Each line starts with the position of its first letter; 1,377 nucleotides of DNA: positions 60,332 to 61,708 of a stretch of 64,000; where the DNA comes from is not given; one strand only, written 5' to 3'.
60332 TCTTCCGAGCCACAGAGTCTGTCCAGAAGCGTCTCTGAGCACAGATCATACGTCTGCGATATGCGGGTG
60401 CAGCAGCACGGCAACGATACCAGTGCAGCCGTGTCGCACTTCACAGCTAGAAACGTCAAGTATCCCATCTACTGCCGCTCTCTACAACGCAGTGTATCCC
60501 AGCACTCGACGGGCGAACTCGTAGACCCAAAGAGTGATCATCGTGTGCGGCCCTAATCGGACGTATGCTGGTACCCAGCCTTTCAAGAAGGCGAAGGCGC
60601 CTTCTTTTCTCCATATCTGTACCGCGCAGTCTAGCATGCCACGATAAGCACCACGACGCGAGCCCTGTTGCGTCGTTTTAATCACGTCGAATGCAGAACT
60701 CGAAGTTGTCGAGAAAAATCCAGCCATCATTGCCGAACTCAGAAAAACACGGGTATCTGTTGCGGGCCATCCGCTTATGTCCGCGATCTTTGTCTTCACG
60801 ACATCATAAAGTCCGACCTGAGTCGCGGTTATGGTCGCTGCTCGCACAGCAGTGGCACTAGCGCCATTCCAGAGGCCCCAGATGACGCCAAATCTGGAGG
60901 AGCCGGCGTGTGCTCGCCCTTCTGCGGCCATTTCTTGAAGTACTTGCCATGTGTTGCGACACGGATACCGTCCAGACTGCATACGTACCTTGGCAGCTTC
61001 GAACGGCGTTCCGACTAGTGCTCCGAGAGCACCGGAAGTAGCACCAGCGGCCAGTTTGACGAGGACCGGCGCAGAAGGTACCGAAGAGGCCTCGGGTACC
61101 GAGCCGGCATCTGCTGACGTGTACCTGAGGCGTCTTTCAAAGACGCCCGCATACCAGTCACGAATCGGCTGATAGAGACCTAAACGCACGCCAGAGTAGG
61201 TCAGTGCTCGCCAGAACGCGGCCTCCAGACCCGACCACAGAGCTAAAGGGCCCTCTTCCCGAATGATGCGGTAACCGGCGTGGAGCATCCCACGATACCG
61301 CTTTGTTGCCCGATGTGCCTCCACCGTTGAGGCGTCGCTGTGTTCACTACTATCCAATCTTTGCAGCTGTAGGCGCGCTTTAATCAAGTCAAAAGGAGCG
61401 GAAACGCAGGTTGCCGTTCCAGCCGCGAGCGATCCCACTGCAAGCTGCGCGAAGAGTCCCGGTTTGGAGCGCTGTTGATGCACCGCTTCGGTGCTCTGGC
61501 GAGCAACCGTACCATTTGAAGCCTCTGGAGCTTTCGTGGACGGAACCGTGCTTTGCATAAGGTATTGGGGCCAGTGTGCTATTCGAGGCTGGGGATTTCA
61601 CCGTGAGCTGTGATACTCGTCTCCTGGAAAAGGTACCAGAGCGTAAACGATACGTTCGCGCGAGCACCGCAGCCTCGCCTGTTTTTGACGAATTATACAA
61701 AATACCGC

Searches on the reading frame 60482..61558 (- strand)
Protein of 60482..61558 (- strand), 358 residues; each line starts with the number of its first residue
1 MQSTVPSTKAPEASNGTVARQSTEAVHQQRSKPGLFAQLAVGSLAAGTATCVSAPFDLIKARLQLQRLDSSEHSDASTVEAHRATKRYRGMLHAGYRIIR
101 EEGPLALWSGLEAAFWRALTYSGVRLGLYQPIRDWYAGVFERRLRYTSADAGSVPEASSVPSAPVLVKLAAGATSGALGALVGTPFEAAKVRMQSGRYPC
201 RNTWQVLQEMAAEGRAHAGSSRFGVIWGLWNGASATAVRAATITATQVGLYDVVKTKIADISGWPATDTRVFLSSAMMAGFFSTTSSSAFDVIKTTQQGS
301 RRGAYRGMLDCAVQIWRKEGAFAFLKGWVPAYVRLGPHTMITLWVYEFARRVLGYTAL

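Call 53: find_encoding_contigs(protein=window:60482-61558:-, flank=10000, max_places=10)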
Protein window:60482-61558:- (358 aa): no gene with exactly this product is on record in the collection.

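Call 63: find_homologous_proteins(query=window:60482-61558:-, max_evalue=1e-120)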
Query window:60482-61558:- (358 aa): 3 proteins with E <= 1e-120 among 8000 candidates.
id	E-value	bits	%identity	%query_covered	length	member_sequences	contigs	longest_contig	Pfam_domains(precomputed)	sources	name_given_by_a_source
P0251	7.6e-233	790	100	100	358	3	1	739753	PF00153.33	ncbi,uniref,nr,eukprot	ncbi:similar to mitochondrial uncoupling protein [Cyanidioschyzon merolae strain 10D]|uniref:Similar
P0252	5.3e-152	524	70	96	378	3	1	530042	PF00153.33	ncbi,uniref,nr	ncbi:hypothetical protein F1559_002639 [Cyanidiococcus yangmingshanensis]|uniref:Uncharacterized pro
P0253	3.3e-148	512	69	96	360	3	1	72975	PF00153.33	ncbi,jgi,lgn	jgi:solute carrier family 25 uncoupling protein 8/9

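Call 64: find_encoding_contigs(protein=P0251, flank=10000, max_places=5)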
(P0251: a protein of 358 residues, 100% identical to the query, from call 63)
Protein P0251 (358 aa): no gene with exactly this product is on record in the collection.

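Call 65: list_cluster_members(proteins=[P0251])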
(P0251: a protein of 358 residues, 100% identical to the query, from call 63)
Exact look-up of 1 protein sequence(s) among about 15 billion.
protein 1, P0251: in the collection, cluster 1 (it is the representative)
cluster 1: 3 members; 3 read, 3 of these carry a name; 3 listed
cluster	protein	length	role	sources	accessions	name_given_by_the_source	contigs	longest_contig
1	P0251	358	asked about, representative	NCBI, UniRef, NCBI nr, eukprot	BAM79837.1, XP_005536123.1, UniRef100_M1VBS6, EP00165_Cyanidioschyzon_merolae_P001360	similar to mitochondrial uncoupling protein [Cyanidioschyzon merolae strain 10D] | Similar to mitochondrial uncoupling protein n=1 Tax=Cyanidioschyzon merolae (strain ... | XP_005536123.1 similar to mitochondrial uncoupling protein [Cyanidioschyzon merolae ...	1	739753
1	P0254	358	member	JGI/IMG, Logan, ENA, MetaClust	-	solute carrier family 25 uncoupling protein 8/9 | \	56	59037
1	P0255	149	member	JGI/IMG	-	solute carrier family 25 uncoupling protein 8/9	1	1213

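Call 66: find_encoding_contigs(protein=P0254, flank=10000, max_places=6)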
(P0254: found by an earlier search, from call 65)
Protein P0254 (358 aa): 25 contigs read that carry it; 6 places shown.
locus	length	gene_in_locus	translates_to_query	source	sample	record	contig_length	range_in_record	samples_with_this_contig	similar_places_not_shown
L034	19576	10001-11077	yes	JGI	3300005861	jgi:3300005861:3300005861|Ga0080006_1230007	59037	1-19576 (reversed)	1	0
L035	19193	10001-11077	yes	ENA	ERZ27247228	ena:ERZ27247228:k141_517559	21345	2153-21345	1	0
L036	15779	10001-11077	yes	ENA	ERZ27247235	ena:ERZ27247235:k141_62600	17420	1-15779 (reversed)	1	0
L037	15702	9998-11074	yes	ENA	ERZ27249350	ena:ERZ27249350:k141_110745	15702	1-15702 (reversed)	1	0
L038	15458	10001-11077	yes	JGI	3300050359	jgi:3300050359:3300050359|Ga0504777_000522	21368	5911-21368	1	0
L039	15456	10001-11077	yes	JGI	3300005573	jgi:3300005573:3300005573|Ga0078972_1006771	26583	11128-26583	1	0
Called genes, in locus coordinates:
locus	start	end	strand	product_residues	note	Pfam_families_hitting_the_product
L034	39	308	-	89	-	-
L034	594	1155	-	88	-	-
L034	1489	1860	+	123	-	-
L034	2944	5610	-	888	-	PF00246:Peptidase_M14, PF24827:AstE_AspA_cat (faint)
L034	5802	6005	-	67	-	-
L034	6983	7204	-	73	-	-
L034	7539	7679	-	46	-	-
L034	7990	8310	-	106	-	-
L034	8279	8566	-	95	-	-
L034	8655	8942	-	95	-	-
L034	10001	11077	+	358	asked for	PF00153:Mito_carr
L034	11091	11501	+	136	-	-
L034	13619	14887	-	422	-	PF02620:YceD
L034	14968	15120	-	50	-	-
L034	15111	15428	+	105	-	-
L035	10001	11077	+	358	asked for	PF00153:Mito_carr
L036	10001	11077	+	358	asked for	PF00153:Mito_carr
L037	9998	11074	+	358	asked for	PF00153:Mito_carr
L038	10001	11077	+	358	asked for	PF00153:Mito_carr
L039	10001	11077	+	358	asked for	PF00153:Mito_carr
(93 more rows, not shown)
